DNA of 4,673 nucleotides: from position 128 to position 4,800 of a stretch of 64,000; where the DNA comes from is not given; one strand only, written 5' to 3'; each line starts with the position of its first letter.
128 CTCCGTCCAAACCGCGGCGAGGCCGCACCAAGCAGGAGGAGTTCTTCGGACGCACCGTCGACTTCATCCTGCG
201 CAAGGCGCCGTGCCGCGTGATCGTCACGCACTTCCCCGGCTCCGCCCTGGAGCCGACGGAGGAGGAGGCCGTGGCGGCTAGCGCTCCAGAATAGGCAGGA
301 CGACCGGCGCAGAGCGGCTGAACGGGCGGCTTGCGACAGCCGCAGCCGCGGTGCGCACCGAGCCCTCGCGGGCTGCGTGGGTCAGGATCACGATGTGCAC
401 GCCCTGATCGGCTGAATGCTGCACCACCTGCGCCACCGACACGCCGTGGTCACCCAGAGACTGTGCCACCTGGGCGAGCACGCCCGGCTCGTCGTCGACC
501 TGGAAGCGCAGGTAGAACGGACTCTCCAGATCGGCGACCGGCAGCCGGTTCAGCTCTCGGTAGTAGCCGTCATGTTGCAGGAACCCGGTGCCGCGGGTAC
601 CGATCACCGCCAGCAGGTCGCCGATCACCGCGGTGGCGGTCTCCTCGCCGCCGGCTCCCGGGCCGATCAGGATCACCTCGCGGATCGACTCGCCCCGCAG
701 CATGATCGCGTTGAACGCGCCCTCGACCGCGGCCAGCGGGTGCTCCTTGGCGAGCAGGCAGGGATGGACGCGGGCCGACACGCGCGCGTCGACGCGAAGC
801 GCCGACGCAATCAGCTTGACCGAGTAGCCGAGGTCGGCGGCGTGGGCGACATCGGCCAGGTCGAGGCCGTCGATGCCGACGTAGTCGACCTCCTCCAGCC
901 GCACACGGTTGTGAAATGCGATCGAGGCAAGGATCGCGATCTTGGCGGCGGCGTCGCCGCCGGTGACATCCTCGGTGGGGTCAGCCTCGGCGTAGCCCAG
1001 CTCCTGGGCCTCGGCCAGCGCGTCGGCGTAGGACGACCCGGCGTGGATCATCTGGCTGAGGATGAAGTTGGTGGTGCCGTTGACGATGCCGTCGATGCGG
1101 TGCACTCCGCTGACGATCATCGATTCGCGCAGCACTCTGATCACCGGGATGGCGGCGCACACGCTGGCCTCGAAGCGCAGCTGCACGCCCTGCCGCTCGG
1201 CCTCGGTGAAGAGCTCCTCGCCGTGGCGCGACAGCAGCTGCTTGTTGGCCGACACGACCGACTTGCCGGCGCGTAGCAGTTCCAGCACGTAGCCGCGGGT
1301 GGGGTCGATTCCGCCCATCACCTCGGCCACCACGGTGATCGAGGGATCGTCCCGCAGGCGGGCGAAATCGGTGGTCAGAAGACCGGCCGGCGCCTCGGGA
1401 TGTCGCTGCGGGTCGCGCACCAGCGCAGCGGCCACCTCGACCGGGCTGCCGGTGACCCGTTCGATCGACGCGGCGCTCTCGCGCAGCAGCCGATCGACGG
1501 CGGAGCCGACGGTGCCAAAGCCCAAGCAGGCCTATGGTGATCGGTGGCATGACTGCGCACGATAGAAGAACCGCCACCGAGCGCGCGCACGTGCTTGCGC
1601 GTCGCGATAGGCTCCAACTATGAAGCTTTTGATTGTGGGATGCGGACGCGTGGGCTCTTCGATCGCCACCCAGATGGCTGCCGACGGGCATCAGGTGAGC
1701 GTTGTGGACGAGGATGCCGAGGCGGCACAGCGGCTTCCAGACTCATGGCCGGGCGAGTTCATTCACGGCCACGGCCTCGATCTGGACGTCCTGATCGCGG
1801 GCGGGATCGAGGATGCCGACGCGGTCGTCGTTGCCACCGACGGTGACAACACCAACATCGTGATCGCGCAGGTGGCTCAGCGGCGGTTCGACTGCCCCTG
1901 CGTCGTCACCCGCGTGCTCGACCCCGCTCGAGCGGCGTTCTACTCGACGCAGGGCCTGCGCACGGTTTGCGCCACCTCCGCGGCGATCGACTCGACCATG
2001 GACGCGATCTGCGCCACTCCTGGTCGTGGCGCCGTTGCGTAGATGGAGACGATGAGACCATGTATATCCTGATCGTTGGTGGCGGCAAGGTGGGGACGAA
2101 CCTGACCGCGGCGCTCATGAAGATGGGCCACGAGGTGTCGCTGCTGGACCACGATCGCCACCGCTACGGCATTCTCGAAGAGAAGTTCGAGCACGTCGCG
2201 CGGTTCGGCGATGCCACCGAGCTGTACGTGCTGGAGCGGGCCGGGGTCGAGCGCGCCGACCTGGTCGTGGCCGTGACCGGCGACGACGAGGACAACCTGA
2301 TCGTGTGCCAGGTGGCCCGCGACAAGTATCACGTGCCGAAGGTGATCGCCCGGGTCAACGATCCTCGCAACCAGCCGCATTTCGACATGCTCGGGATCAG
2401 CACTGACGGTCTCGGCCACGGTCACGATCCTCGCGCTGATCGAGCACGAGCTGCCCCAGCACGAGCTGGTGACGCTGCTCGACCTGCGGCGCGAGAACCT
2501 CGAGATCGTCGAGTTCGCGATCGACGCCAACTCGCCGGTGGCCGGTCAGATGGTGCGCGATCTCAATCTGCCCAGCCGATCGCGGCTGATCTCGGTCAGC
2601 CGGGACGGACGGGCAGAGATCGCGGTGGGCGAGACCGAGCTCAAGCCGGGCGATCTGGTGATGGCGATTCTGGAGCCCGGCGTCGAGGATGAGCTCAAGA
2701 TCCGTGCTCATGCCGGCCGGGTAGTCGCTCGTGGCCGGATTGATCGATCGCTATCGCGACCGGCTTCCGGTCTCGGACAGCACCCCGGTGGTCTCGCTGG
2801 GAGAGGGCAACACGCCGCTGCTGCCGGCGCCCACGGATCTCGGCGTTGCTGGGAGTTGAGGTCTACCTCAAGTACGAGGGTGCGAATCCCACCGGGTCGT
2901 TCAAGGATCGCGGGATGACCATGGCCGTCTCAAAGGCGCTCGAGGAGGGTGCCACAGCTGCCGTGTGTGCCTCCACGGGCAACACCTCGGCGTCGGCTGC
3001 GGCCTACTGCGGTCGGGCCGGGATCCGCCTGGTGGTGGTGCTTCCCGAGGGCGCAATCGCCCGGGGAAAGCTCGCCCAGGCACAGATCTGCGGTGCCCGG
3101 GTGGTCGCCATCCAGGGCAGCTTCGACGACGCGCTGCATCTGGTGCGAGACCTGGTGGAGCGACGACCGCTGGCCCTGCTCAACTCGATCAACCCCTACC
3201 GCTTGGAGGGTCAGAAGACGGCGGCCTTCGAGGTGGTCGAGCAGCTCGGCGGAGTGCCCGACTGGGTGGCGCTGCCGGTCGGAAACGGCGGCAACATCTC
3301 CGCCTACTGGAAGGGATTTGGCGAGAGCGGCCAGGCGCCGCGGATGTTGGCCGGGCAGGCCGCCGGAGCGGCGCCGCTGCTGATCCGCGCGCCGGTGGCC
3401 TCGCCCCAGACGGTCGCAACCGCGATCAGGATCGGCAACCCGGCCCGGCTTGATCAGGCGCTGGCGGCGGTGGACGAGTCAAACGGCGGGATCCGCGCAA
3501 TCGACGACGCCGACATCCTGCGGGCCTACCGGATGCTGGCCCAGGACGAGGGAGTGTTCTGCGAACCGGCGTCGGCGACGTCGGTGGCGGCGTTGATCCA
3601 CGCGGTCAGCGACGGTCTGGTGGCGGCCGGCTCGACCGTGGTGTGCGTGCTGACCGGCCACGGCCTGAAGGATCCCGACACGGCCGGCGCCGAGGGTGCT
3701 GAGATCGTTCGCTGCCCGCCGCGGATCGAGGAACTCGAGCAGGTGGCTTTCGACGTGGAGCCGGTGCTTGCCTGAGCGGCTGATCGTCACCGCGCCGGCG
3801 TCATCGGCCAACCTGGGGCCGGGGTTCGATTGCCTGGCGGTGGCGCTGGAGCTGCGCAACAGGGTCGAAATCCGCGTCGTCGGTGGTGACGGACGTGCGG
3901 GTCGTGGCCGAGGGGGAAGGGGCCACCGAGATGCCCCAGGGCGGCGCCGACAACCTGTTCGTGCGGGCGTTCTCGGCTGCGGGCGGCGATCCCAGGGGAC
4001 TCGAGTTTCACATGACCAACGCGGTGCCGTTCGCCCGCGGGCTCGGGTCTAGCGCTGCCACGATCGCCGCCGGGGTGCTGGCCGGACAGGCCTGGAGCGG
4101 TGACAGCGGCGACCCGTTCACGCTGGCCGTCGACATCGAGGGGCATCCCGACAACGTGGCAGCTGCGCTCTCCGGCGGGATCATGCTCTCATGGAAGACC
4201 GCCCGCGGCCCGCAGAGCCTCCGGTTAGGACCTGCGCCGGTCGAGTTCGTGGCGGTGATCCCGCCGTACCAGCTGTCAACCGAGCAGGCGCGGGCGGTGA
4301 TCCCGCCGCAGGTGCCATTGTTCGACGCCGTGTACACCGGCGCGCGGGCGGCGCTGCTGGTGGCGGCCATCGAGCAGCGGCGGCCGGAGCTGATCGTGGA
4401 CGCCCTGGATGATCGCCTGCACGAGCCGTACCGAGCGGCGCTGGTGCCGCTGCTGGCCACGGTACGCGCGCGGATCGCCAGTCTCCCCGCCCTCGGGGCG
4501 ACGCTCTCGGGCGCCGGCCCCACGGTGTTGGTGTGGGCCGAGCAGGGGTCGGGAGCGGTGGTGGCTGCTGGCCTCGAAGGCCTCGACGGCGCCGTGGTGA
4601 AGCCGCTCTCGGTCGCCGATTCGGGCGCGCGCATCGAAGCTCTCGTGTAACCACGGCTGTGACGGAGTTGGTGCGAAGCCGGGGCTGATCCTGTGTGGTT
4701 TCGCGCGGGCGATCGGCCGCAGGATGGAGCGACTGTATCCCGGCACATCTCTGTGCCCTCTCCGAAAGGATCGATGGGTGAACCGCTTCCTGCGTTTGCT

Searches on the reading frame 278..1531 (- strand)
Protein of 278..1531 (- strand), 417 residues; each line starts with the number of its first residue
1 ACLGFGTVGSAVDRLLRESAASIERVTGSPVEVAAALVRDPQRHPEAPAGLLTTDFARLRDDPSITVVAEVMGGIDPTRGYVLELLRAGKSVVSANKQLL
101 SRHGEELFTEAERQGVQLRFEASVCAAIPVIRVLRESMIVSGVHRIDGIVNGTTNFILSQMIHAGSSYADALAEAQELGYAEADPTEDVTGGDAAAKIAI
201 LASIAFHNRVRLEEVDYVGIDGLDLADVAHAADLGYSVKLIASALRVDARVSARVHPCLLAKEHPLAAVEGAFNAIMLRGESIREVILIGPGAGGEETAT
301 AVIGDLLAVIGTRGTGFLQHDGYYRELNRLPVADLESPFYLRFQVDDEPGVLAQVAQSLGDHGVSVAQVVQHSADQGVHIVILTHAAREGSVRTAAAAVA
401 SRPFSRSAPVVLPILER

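Call 62: search_protein_families(library=pfam, proteins=[window:278-1531:-], max_evalue=0.00001)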
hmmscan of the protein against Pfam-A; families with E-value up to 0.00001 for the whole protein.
window:278-1531:- (417 aa): 3 families
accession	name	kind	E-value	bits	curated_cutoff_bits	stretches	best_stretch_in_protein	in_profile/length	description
PF00742.24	Homoserine_dh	-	7.2e-61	205.5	22.9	1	129-307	1-173/173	Homoserine dehydrogenase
PF03447.22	NAD_binding_3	-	1.3e-16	61.8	24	1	4-121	1-116/116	Homoserine dehydrogenase, NAD binding domain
PF01842.31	ACT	-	1.6e-09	37.8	27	1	340-401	2-63/66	ACT domain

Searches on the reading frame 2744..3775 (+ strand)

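Call 62: search_protein_families(library=pfam, proteins=[window:2744-3775:+], max_evalue=0.00001)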
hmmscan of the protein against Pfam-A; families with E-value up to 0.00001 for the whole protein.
window:2744-3775:+ (343 aa): 1 family
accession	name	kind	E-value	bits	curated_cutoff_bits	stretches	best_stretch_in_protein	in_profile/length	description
PF00291.31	PALP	-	1.1e-73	248.6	35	1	27-305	11-295/295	Pyridoxal-phosphate dependent enzyme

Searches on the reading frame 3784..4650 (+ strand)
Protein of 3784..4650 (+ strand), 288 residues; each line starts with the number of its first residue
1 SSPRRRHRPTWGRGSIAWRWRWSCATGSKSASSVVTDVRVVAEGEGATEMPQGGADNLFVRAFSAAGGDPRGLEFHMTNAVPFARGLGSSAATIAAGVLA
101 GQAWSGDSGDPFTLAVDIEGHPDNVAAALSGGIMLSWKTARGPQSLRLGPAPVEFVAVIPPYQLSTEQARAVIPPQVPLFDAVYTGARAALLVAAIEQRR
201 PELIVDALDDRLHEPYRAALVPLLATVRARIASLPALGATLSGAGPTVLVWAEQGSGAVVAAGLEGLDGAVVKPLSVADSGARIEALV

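Call 62: search_protein_families(library=pfam, proteins=[window:3784-4650:+], max_evalue=0.00001)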
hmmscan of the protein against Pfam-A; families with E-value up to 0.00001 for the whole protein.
window:3784-4650:+ (288 aa): 2 families
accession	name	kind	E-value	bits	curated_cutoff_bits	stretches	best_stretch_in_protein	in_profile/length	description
PF00288.32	GHMP_kinases_N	-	4.6e-11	43.2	22.3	1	60-132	4-87/87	GHMP kinases N terminal domain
PF08544.19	GHMP_kinases_C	-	4.2e-08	33.9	21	1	193-258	2-73/85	GHMP kinases C terminal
